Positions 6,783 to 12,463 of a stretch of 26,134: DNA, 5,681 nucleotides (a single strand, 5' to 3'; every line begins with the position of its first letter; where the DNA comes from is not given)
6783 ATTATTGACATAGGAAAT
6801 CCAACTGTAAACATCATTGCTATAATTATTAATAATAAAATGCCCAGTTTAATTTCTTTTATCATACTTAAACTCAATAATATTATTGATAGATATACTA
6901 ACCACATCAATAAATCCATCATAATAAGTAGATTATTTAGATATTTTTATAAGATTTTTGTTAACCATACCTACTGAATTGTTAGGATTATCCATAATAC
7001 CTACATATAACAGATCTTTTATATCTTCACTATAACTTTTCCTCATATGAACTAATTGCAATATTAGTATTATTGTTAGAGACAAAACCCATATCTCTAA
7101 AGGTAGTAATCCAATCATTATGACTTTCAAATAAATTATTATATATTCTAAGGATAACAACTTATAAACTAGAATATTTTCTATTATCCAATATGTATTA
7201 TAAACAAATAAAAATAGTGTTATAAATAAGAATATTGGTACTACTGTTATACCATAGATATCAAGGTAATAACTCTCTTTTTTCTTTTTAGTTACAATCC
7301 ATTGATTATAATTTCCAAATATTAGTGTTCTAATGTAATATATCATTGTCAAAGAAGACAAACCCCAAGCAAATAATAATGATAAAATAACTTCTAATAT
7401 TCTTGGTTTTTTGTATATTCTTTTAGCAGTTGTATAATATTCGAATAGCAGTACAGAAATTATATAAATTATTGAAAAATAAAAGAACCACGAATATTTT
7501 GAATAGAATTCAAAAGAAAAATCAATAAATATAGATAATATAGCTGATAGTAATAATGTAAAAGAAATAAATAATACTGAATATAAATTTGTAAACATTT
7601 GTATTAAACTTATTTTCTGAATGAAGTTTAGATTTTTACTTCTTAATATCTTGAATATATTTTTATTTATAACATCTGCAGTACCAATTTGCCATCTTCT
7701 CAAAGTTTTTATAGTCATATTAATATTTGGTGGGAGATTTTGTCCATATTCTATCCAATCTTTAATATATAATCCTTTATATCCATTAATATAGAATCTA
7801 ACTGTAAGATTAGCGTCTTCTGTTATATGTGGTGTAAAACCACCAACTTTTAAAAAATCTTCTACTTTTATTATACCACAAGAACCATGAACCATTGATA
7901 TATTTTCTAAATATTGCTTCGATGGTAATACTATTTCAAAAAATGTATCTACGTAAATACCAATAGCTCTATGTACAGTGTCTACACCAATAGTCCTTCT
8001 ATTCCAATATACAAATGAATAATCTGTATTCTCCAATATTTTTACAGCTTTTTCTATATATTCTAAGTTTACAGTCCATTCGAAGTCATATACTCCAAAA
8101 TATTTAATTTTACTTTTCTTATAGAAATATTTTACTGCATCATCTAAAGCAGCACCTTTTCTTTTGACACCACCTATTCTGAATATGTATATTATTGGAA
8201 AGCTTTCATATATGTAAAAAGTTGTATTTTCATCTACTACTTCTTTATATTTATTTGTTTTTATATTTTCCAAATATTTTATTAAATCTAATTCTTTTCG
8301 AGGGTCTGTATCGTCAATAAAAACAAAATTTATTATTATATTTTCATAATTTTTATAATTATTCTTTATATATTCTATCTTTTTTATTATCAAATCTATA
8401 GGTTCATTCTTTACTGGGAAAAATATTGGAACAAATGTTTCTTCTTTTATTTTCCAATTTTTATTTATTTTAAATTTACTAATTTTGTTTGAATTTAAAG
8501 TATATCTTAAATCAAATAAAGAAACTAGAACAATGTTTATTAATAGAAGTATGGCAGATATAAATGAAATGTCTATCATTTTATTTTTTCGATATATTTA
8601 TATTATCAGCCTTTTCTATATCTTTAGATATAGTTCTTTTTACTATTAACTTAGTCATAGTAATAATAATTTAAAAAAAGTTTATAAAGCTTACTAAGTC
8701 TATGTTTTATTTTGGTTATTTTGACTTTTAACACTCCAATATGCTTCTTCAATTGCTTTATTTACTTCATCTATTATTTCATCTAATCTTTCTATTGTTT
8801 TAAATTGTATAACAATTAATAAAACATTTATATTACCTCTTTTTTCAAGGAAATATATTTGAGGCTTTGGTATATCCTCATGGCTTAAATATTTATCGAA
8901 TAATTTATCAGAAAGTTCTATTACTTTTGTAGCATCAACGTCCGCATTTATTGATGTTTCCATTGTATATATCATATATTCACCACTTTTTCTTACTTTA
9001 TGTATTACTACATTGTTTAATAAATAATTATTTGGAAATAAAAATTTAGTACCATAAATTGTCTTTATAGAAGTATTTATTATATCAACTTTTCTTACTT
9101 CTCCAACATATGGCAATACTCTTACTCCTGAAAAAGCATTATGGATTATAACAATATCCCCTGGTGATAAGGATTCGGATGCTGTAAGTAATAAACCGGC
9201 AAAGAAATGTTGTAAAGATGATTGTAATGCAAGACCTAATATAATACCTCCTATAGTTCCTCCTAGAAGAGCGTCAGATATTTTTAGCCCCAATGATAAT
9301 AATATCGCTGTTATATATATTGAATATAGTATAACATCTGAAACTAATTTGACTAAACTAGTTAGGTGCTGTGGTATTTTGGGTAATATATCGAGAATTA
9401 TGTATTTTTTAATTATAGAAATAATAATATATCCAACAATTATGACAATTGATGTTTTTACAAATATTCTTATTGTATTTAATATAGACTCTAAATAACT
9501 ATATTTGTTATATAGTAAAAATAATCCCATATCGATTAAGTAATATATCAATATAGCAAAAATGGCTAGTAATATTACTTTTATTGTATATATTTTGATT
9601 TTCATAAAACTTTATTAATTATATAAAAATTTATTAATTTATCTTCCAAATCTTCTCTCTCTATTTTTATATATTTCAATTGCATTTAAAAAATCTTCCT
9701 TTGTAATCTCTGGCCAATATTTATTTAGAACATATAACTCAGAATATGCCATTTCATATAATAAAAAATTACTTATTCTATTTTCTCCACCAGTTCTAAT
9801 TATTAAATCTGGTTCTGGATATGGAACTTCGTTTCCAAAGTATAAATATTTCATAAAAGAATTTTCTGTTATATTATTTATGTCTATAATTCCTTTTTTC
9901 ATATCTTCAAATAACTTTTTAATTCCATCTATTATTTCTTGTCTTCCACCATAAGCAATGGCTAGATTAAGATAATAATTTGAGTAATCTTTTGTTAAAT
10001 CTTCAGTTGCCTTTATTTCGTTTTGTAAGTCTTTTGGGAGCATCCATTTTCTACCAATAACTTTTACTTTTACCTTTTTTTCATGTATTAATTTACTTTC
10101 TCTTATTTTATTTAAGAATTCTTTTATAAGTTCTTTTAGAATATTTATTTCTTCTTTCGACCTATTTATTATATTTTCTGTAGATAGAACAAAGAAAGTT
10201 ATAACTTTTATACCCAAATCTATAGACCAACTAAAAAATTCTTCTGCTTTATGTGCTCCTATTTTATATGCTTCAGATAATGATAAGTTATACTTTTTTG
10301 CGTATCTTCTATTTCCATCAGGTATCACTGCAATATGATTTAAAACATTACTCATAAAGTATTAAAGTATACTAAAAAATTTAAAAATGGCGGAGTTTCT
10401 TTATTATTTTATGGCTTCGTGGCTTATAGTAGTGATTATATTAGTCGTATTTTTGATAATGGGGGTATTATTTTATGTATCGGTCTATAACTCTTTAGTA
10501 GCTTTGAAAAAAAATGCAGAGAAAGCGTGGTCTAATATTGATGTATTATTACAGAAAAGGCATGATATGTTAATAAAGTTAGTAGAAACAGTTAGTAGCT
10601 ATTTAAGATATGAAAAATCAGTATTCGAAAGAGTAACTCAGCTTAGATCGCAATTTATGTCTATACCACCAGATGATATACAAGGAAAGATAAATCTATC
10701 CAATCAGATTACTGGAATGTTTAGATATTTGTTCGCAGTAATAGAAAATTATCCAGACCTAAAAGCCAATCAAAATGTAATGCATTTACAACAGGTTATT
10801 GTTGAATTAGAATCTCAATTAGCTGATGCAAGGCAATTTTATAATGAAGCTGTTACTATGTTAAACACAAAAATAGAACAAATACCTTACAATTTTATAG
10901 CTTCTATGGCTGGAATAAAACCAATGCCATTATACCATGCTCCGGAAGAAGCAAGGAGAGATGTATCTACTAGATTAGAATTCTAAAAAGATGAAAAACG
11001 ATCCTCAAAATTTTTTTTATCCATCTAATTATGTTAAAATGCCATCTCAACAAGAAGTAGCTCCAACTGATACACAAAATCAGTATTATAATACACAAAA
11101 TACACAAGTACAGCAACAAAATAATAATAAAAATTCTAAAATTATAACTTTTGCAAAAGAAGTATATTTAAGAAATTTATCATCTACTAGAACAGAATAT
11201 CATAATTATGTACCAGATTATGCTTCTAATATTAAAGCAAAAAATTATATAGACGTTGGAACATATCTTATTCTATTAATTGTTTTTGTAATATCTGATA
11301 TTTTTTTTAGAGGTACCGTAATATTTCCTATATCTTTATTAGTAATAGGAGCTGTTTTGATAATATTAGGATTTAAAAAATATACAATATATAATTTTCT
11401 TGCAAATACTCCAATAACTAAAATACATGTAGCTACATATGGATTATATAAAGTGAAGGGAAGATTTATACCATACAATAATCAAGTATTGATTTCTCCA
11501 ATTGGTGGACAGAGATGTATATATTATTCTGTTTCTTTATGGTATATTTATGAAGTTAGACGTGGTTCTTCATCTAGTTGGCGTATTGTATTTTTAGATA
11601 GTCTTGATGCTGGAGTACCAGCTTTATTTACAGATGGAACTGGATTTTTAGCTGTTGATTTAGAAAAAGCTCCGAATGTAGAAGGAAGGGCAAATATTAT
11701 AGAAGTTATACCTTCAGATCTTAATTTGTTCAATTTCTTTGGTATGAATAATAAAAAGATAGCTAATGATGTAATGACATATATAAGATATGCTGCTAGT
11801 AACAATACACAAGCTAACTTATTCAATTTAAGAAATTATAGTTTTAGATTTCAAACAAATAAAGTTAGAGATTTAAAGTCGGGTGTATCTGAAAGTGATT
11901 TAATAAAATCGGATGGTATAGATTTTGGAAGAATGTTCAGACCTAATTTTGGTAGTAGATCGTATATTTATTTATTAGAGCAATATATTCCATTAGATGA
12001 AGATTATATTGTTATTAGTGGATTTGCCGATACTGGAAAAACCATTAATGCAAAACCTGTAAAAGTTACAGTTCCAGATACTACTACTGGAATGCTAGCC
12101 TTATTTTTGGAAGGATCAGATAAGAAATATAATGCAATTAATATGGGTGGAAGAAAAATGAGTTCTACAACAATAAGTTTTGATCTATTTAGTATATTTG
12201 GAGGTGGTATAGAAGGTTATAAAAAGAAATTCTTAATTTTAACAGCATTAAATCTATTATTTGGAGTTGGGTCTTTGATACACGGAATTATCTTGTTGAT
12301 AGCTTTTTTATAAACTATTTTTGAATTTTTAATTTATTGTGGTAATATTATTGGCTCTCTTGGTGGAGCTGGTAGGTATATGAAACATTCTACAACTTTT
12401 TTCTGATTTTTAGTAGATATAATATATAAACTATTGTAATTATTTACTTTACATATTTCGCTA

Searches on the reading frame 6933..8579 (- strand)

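Call 11: search_protein_families(library=pfam, proteins=[window:6933-8579:-], max_evalue=0.01)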
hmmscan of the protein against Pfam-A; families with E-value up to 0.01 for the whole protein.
window:6933-8579:- (548 aa): 3 families
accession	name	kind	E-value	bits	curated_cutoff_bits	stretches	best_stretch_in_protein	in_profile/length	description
PF13632.12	Glyco_trans_2_3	-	1.5e-06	28.6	27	1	209-372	47-190/198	Glycosyl transferase family group 2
PF13506.12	Glyco_transf_21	-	0.0019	18.1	21.7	1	153-269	26-144/174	Glycosyl transferase family 21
PF00535.33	Glycos_transf_2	-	0.0079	16.6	23.3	0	53-242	3-164/168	Glycosyl transferase family 2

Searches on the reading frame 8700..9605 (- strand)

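Call 11: search_protein_families(library=pfam, proteins=[window:8700-9605:-], max_evalue=0.01)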
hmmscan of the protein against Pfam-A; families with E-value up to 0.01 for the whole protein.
window:8700-9605:- (301 aa): 1 family
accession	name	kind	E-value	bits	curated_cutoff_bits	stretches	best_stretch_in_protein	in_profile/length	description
PF00924.24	MS_channel_2nd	-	5.7e-07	30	20.2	1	130-200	2-63/68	Mechanosensitive ion channel, beta-domain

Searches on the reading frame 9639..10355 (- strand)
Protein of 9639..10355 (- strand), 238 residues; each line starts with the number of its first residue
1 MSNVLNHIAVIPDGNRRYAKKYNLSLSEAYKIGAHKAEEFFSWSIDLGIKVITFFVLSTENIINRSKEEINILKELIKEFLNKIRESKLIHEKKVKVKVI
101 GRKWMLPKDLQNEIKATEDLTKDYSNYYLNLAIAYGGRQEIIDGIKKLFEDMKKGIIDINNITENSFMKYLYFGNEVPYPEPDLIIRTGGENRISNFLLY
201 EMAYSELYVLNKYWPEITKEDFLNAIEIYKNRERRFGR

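Call 10: search_protein_families(library=pfam, proteins=[window:9639-10355:-], max_evalue=0.01)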
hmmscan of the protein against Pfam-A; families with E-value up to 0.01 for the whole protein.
window:9639-10355:- (238 aa): 1 family
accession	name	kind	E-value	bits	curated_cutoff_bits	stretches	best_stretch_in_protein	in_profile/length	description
PF01255.24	Prenyltransf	-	7.7e-69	232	27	1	11-237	1-219/219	Putative undecaprenyl diphosphate synthase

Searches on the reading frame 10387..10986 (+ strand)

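Call 10: search_protein_families(library=pfam, proteins=[window:10387-10986:+], max_evalue=0.01)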
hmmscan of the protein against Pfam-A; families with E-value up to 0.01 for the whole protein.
window:10387-10986:+ (199 aa): 1 family
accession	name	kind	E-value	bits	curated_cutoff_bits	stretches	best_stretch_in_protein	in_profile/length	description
PF04011.17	LemA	-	1.3e-44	152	26.2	1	47-193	1-145/149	LemA family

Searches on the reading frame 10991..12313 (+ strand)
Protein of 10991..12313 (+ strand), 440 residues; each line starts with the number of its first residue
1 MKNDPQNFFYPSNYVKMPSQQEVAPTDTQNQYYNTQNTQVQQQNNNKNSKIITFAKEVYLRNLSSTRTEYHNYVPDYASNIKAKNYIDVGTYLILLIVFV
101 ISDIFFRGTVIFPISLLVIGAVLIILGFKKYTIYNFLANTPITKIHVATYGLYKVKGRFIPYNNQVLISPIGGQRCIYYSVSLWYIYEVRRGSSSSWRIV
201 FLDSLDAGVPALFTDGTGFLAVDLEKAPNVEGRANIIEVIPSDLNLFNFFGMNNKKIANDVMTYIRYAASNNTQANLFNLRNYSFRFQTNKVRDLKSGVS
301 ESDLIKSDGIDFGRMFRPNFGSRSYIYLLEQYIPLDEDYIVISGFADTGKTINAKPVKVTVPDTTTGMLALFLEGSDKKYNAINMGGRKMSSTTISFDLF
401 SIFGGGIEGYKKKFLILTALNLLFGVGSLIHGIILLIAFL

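Call 10: search_protein_families(library=pfam, proteins=[window:10991-12313:+], max_evalue=0.01)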
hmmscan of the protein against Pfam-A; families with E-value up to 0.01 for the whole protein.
window:10991-12313:+ (440 aa): 0 families

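Call 64: list_cluster_members(proteins=[window:10991-12310:+, window:12337-12735:-, window:12745-13416:+, window:12787-13416:+, window:15603-16235:+, window:16286-17458:-])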
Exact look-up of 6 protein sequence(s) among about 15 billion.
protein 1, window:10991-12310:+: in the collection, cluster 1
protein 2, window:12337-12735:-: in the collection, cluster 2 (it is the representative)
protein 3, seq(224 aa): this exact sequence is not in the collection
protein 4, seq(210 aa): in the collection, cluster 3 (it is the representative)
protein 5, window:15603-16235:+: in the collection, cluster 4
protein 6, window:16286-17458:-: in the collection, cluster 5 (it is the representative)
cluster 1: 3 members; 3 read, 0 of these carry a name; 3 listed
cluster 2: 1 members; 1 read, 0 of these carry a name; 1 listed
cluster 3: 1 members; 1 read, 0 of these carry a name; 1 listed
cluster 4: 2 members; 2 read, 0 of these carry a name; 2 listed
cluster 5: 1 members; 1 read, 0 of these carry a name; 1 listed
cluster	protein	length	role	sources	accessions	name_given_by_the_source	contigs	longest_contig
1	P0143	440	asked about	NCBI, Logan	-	-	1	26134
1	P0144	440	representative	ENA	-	-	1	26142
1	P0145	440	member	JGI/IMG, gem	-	-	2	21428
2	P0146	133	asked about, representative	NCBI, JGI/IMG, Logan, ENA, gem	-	-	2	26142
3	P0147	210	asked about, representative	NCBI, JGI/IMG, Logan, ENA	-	-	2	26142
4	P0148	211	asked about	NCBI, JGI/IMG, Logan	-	-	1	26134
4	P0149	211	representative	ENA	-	-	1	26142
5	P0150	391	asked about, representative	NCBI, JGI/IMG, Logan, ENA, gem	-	-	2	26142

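Call 65: find_encoding_contigs(protein=P0145, flank=6000, max_places=4)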
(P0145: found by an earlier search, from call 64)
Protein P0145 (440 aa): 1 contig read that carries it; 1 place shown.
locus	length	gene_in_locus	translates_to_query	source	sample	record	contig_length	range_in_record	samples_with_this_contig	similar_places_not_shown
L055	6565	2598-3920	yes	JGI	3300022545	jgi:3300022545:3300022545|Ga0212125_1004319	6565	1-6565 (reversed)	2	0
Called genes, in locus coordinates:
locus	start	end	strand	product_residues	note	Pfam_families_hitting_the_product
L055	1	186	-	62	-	?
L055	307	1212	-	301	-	PF00924:MS_channel_2nd (weak)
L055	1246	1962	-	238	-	PF01255:Prenyltransf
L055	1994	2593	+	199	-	PF04011:LemA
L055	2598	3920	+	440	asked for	-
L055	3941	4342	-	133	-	-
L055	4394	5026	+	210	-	PF08614:ATG16 (faint)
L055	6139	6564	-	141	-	?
